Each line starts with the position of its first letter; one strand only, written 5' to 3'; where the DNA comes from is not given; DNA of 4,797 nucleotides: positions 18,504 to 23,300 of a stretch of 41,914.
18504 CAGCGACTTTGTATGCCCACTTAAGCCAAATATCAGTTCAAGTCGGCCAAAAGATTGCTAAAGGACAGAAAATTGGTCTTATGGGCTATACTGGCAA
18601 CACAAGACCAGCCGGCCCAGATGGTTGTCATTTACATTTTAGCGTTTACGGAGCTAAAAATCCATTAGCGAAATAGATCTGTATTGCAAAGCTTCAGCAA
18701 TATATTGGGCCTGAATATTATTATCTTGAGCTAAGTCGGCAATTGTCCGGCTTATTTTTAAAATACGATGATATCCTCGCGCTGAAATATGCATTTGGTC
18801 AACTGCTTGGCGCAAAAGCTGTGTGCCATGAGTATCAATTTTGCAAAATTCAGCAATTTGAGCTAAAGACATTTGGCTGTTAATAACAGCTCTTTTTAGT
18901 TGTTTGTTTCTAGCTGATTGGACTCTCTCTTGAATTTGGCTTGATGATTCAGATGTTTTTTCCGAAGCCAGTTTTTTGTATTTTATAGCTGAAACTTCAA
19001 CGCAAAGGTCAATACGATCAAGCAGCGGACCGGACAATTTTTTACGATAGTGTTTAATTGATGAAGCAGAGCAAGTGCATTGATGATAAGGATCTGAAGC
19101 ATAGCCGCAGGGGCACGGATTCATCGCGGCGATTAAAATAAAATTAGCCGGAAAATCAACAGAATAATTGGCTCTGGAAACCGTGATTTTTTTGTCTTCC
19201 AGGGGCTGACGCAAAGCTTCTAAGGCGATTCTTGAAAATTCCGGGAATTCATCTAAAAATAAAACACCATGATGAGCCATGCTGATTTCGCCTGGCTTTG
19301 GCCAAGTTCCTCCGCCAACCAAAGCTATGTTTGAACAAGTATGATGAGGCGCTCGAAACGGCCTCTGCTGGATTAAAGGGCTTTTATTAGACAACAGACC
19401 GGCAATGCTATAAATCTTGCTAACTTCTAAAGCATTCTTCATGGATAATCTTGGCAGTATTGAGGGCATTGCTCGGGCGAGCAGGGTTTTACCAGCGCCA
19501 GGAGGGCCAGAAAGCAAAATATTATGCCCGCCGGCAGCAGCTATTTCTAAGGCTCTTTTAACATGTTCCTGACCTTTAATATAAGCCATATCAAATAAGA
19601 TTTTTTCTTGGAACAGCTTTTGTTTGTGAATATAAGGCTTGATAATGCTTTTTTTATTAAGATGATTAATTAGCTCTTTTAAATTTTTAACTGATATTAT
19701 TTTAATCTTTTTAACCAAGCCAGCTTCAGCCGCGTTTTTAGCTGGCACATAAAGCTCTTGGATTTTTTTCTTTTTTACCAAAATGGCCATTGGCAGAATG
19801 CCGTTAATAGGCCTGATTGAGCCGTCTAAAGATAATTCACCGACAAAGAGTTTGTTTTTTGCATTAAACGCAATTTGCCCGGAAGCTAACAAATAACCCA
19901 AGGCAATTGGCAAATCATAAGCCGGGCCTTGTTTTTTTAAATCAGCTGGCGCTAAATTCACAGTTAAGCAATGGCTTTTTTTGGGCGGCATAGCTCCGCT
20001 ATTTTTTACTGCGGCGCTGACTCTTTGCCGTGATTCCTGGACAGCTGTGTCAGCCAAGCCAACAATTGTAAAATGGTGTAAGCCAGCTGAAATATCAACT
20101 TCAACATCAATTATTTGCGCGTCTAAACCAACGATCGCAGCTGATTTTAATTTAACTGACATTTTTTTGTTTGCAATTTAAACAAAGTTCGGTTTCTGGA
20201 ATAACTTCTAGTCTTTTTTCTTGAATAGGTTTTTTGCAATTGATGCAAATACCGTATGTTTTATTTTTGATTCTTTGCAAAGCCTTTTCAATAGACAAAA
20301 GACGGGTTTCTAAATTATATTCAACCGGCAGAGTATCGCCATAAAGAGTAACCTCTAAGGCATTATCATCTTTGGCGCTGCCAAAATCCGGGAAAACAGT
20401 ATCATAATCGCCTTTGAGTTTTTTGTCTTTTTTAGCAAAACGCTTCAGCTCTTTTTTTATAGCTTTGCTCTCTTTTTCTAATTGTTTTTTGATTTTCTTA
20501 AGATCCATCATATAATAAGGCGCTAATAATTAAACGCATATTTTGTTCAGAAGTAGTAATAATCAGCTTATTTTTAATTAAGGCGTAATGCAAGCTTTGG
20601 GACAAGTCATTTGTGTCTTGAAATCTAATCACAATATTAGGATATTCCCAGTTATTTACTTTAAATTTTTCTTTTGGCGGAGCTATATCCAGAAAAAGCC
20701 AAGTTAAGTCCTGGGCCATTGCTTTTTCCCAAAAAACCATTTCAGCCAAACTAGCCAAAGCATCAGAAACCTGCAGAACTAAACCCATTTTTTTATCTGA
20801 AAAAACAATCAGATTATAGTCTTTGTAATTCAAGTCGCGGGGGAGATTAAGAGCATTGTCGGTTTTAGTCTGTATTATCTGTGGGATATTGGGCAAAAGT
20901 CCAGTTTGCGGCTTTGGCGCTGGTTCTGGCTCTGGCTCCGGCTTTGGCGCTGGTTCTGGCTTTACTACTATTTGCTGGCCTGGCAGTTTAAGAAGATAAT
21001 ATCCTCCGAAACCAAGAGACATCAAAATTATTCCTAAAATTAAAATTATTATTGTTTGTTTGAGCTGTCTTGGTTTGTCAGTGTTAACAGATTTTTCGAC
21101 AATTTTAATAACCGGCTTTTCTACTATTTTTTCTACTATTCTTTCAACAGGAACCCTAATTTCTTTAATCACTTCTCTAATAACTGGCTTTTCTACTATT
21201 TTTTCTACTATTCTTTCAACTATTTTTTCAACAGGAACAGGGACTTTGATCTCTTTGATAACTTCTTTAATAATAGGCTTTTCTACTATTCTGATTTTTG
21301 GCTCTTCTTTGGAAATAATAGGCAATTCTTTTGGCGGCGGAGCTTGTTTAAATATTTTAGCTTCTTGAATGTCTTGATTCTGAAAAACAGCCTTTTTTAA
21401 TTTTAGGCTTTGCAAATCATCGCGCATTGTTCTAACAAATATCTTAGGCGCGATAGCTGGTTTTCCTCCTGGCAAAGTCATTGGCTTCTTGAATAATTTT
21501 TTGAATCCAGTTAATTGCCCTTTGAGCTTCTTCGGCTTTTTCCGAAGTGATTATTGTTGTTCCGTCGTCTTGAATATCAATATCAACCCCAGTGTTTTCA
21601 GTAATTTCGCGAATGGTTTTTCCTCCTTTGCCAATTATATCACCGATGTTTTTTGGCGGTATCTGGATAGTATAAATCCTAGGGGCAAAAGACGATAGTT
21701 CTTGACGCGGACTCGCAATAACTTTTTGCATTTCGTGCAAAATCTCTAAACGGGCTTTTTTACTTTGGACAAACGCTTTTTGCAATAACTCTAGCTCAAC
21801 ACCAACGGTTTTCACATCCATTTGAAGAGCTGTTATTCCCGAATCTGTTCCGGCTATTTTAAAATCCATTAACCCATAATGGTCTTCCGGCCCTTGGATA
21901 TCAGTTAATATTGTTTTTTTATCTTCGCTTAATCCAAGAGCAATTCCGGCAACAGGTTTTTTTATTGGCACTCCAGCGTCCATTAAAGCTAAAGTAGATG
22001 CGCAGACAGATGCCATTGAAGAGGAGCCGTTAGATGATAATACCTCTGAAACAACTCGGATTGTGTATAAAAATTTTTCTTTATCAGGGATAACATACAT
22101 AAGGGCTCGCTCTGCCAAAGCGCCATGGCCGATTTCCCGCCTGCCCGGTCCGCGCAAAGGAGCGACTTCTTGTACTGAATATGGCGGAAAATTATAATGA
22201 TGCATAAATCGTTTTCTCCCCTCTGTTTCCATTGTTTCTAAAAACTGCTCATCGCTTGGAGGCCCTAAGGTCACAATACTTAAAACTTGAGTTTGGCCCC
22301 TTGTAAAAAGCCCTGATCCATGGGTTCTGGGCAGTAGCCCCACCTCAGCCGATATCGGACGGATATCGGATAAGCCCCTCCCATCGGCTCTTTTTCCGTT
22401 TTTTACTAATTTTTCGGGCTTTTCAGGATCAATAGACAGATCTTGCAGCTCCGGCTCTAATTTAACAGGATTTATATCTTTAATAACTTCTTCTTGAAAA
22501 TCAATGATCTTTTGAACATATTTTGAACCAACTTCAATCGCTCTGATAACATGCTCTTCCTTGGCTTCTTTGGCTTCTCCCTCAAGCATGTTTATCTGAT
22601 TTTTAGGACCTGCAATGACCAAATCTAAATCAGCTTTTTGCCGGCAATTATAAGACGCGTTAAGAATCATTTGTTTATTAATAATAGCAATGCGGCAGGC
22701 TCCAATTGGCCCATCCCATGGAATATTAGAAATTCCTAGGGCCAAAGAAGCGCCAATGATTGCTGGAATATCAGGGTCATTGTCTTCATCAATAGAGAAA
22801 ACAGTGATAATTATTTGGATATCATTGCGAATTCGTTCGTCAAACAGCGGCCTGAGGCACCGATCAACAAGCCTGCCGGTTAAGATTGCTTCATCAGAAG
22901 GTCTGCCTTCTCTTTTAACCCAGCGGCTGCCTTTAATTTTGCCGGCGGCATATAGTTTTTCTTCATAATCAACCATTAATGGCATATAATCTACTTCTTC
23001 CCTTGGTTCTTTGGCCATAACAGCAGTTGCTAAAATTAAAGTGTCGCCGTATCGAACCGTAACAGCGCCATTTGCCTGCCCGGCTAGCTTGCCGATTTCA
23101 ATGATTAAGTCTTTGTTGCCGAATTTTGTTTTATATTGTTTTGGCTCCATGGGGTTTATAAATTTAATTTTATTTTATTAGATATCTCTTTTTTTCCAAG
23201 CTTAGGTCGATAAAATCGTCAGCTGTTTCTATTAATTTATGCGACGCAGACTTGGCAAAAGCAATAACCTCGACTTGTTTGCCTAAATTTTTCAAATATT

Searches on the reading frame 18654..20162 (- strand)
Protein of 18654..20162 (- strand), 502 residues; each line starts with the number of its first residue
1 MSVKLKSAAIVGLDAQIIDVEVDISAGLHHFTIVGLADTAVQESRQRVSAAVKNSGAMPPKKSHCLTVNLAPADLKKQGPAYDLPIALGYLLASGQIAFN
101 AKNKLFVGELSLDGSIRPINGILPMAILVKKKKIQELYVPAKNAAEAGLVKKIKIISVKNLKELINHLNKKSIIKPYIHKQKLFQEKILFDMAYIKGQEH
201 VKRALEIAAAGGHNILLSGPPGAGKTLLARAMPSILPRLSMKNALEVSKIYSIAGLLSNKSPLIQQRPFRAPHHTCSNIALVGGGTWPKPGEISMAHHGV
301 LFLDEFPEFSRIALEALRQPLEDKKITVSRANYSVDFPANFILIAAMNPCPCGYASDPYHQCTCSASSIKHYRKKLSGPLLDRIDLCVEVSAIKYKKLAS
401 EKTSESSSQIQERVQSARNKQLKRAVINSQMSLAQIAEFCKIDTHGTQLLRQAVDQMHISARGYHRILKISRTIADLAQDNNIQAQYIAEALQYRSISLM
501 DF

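Call 105: search_protein_families(library=pfam, proteins=[window:18654-20162:-], max_evalue=0.0001)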
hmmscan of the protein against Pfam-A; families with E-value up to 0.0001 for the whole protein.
window:18654-20162:- (502 aa): 9 families
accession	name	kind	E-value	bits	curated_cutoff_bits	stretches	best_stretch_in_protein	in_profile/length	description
PF01078.27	Mg_chelatase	-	8.1e-95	316.5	20.3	1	191-397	1-206/207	Magnesium chelatase, subunit ChlI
PF13541.12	ChlI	-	2.5e-42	144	27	1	20-143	1-121/121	Subunit ChlI of Mg-chelatase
PF13335.12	Mg_chelatase_C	-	1.1e-28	100.1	26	1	405-495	2-94/94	Magnesium chelatase, subunit ChlI C-terminal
PF00493.29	MCM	-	5.5e-10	39.2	23.3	1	289-388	113-202/224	MCM P-loop domain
PF07728.20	AAA_5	-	5.2e-09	36.7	22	1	214-351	1-125/139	AAA domain (dynein-related subfamily)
PF00158.32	Sigma54_activat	-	3.9e-06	27.1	20.2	0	288-347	84-141/168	Sigma-54 interaction domain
PF13191.12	AAA_16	-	6.6e-05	23.9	32.6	0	199-238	10-51/167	AAA ATPase domain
PF05496.18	RuvB_N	-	8.9e-05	22.7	27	0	197-259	11-81/159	Holliday junction DNA helicase RuvB P-loop domain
PF00004.35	AAA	-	9.9e-05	23.2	21.2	0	215-234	1-20/131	ATPase family associated with various cellular activities (AAA)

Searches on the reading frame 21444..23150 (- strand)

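Call 105: search_protein_families(library=pfam, proteins=[window:21444-23150:-], max_evalue=0.0001)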
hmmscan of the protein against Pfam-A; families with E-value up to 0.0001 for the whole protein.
window:21444-23150:- (568 aa): 3 families
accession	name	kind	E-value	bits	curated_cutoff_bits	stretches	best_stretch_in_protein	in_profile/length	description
PF01138.27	RNase_PH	-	7e-57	191.9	25.5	2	263-395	2-130/130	3' exoribonuclease family, domain 1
PF03725.20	RNase_PH_C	-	4.6e-14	52.6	20.8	1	147-210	1-66/67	3' exoribonuclease family, domain 2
PF00013.35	KH_1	-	4e-12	46.1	21.5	1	493-550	2-65/66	KH domain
